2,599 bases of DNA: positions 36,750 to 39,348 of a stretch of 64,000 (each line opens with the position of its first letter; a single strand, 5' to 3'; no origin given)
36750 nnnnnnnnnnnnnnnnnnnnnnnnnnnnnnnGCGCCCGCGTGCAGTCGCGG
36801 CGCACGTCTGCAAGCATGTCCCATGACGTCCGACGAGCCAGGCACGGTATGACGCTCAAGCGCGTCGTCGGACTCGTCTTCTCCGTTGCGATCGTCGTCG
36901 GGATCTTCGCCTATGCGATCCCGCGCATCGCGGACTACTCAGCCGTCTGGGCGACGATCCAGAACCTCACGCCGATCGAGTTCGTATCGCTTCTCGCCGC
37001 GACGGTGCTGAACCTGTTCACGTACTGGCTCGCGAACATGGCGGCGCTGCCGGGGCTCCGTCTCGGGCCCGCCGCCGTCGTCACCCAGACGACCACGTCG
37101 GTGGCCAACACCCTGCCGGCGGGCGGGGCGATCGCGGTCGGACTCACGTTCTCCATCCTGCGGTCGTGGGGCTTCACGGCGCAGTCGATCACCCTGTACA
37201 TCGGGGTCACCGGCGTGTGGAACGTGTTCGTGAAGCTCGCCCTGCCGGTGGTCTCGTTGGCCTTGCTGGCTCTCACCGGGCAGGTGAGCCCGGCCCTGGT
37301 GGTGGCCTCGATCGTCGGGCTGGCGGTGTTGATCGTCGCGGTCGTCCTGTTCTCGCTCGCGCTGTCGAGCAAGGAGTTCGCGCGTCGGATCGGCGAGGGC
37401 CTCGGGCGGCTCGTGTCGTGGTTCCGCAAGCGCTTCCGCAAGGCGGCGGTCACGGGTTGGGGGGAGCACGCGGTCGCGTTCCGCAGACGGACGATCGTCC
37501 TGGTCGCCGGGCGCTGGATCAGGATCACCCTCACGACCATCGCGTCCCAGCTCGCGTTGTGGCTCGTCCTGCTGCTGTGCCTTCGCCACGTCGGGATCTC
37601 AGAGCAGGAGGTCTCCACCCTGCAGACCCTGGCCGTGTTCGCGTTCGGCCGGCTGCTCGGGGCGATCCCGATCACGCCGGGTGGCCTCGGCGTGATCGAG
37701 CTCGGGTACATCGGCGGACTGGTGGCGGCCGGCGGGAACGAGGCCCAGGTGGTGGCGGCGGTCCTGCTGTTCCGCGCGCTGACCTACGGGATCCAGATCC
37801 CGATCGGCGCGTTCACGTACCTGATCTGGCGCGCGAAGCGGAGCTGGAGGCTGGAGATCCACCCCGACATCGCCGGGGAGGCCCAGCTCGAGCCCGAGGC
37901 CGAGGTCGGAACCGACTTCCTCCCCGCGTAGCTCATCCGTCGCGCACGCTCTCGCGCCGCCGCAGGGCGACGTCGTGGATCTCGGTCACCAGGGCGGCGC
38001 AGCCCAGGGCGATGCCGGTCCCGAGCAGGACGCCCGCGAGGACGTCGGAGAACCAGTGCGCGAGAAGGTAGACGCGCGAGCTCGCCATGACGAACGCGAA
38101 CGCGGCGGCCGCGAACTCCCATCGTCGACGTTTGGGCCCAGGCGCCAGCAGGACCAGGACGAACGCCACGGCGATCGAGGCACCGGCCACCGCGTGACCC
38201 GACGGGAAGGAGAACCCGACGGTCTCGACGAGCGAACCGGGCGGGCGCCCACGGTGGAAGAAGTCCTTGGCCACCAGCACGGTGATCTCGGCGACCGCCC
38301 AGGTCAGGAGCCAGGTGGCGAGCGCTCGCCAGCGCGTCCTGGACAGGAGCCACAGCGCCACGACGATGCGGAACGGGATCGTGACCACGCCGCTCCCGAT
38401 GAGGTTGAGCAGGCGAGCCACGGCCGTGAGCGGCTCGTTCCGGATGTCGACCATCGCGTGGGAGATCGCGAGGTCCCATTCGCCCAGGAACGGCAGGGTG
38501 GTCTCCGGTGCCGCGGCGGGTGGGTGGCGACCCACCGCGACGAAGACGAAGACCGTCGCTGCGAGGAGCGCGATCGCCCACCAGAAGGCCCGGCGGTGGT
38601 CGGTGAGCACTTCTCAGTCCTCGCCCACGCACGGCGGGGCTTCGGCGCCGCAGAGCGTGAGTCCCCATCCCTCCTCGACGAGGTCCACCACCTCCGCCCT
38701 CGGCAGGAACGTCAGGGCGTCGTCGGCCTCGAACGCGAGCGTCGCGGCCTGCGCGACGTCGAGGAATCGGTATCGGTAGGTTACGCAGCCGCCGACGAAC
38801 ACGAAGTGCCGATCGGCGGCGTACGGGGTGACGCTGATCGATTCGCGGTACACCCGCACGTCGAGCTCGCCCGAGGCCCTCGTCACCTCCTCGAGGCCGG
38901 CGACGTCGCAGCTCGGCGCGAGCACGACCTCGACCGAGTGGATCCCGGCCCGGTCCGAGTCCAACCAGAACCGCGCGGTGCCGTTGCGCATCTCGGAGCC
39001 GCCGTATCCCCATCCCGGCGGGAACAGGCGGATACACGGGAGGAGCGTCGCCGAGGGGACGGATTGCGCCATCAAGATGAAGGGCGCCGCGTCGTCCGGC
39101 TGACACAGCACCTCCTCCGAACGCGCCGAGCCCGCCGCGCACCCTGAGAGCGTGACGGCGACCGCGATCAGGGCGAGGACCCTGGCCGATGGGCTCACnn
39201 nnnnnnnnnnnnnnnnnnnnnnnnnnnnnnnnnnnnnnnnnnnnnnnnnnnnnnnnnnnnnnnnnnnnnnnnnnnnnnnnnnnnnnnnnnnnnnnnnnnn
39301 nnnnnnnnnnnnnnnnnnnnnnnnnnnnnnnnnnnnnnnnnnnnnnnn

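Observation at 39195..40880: Membrane protein fusing a catalytically degenerate PAP2 domain to a protein-kinase-like domain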

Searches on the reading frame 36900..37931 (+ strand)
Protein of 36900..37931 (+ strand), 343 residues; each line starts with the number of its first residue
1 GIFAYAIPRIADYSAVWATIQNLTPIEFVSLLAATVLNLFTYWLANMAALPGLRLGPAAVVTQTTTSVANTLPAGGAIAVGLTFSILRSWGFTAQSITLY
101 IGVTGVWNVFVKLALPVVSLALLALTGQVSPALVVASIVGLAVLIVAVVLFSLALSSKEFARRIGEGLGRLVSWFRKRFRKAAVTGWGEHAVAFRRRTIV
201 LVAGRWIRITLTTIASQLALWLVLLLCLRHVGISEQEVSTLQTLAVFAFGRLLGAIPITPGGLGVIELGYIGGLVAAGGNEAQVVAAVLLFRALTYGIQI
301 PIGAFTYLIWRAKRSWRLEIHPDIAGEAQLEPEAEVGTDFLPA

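Call 5: search_protein_families(library=pfam, proteins=[window:36900-37931:+], max_evalue=1)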
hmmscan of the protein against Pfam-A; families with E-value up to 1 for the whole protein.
window:36900-37931:+ (343 aa): 1 family
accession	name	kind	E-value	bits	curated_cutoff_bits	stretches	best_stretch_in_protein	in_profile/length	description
PF03706.18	LPG_synthase_TM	-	2.7e-19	70.2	33.4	1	11-303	19-302/302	Lysylphosphatidylglycerol synthase TM region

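Call 6: search_protein_families(library=ncbifam, proteins=[window:36900-37931:+], max_evalue=1)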
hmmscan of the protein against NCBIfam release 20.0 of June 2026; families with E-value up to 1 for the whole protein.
window:36900-37931:+ (343 aa): 2 families
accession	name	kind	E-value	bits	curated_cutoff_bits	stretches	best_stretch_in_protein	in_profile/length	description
NF033480.1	bifunc_MprF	equivalog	6.9e-13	47.8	600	1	11-308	27-295/841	bifunctional lysylphosphatidylglycerol flippase/synthetase MprF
TIGR00374.1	TIGR00374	subfamily_domain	1.5e-10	41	43.2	1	122-311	125-314/323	flippase-like domain-containing protein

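Call 40: search_protein_families(library=padloc, proteins=[window:36900-37931:+], max_evalue=0.01)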
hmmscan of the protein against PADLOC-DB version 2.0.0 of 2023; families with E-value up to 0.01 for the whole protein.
window:36900-37931:+ (343 aa): 0 families

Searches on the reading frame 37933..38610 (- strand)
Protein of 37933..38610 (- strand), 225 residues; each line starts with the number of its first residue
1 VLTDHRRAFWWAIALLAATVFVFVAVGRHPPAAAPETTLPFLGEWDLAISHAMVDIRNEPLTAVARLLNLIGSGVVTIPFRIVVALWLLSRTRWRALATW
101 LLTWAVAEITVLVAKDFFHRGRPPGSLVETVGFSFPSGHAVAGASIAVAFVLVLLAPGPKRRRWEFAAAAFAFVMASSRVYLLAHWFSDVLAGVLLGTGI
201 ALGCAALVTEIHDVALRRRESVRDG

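Call 5: search_protein_families(library=pfam, proteins=[window:37933-38610:-], max_evalue=1)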
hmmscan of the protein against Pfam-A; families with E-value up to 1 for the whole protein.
window:37933-38610:- (225 aa): 3 families
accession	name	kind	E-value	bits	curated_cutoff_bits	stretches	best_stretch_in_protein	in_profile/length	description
PF01569.27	PAP2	-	3.5e-17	62.8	27.2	1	100-209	5-126/130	PAP2 superfamily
PF14378.12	PAP2_3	-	0.0026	18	27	0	6-201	60-188/190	PAP2 superfamily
PF02116.20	STE2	-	0.18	11.5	27.2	1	142-189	43-90/280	Fungal pheromone mating factor STE2 GPCR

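Call 6: search_protein_families(library=ncbifam, proteins=[window:37933-38610:-], max_evalue=1)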
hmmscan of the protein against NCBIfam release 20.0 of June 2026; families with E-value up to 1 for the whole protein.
window:37933-38610:- (225 aa): 7 families
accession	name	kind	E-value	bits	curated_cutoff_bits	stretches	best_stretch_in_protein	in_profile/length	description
NF007975.0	PRK10699.1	equivalog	2.2e-08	33.8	261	1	131-219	155-241/254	phosphatidylglycerophosphatase B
NF047884.1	UdeprDiPSep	equivalog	2.3e-08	34.2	250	1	63-203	43-182/188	undecaprenyl-diphosphatase SepP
NF008813.0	PRK11837.1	equivalog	0.0031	17.5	229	1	129-207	99-170/202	undecaprenyl-diphosphate phosphatase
NF007159.0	PRK09597.1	equivalog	0.017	14.8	177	1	131-198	117-178/191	lipid A 1-phosphatase LpxE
NF006249.0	PRK08387.1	equivalog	0.13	12.7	111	1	133-187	30-84/133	putative monovalent cation/H+ antiporter subunit B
NF045654.1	APhasePhoC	equivalog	0.14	11.6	430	1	134-200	163-222/248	acid phosphatase PhoC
NF028538.0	PAP2_lipid_A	equivalog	0.51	9.8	275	1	134-207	159-230/234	PAP2 family lipid A phosphatase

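Call 40: search_protein_families(library=padloc, proteins=[window:37933-38610:-], max_evalue=0.01)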
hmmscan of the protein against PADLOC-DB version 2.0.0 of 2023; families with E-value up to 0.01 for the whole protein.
window:37933-38610:- (225 aa): 0 families

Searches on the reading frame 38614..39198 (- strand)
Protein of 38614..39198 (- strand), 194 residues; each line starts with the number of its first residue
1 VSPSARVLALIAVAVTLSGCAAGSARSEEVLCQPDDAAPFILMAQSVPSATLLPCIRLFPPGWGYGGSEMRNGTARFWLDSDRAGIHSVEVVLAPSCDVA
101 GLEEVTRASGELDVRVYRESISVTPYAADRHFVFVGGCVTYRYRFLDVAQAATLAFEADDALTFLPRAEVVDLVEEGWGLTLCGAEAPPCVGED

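Call 5: search_protein_families(library=pfam, proteins=[window:38614-39198:-], max_evalue=1)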
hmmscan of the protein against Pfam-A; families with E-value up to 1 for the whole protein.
window:38614-39198:- (194 aa): 0 families

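Call 6: search_protein_families(library=ncbifam, proteins=[window:38614-39198:-], max_evalue=1)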
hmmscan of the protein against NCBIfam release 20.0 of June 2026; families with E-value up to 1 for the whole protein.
window:38614-39198:- (194 aa): 2 families
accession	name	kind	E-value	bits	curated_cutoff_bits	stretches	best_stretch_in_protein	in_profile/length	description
NF047847.2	SS_mature_LptM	equivalog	0.22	11.6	27.7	1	1-20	1-20/31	LPS translocon maturation chaperone LptM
TIGR02747.1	TraV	equivalog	0.23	12.1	44.75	1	6-33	4-29/145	type IV conjugative transfer system lipoprotein TraV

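Call 40: search_protein_families(library=padloc, proteins=[window:38614-39198:-], max_evalue=0.01)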
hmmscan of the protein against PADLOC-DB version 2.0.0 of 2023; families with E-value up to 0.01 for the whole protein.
window:38614-39198:- (194 aa): 0 families

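Call 43: find_homologous_proteins(query=window:38614-39198:-, max_evalue=0.001)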
Query window:38614-39198:- (194 aa): 1102 proteins with E <= 0.001 among 2038 candidates; the best 120 are listed.
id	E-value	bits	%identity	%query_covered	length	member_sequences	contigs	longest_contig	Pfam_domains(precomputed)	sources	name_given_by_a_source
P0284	3.6e-124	430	100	100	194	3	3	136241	-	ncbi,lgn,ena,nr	ncbi:MAG TPA: hypothetical protein VFK59_07150 [Actinomycetota bacterium]|nr:hypothetical protein [A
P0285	4.6e-77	276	66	97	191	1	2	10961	-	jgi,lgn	jgi:hypothetical protein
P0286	1.1e-76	275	68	90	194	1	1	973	-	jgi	-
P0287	2.3e-75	270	63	97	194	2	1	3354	-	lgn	-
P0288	3.5e-75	270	65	97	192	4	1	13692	-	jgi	jgi:hypothetical protein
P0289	5.2e-75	269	62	100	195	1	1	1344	-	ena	-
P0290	1.7e-74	268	66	97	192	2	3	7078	-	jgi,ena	-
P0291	6.4e-74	266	65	97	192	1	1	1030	-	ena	-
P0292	6.5e-74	266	66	96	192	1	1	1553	-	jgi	jgi:hypothetical protein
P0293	3.9e-73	263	64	97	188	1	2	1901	-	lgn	-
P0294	7.1e-73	262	65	97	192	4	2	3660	-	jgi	-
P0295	4.8e-72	260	62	100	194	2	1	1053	-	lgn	-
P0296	8.0e-72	259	62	97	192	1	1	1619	-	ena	-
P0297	8.0e-72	259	64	96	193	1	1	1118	-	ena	-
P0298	2.6e-71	257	62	98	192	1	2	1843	-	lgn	-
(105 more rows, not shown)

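Call 56: predict_structure(alignment_id=A2)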
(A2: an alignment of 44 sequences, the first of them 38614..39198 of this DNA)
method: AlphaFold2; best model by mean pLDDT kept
length: 194 residues; sequences in the alignment: 44
mean_pLDDT: 75.6   pTM: 0.69
mean pLDDT of the five models: 75.6, 62.9, 61.8, 59.7, 51.8
residues with pLDDT >= 90: 43; 70-90: 96; 50-70: 34; < 50: 21
segments of 3 or more residues with pLDDT < 50: 19-36, 192-194
pLDDT, mean of each block of 10 residues (from residue 1): 74 64 36 48 76 84 88 88 91 92 77 82 66 91 83 87 83 75 63 45
secondary structure, 60 per line:
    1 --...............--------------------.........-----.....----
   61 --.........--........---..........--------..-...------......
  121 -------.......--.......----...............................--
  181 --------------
elements in order: H3-17 H38-46 E52-56 E63-71 E74-81 E85-94 E115-120 E128-134 E137-143 H148-161 E162-166 H167-178
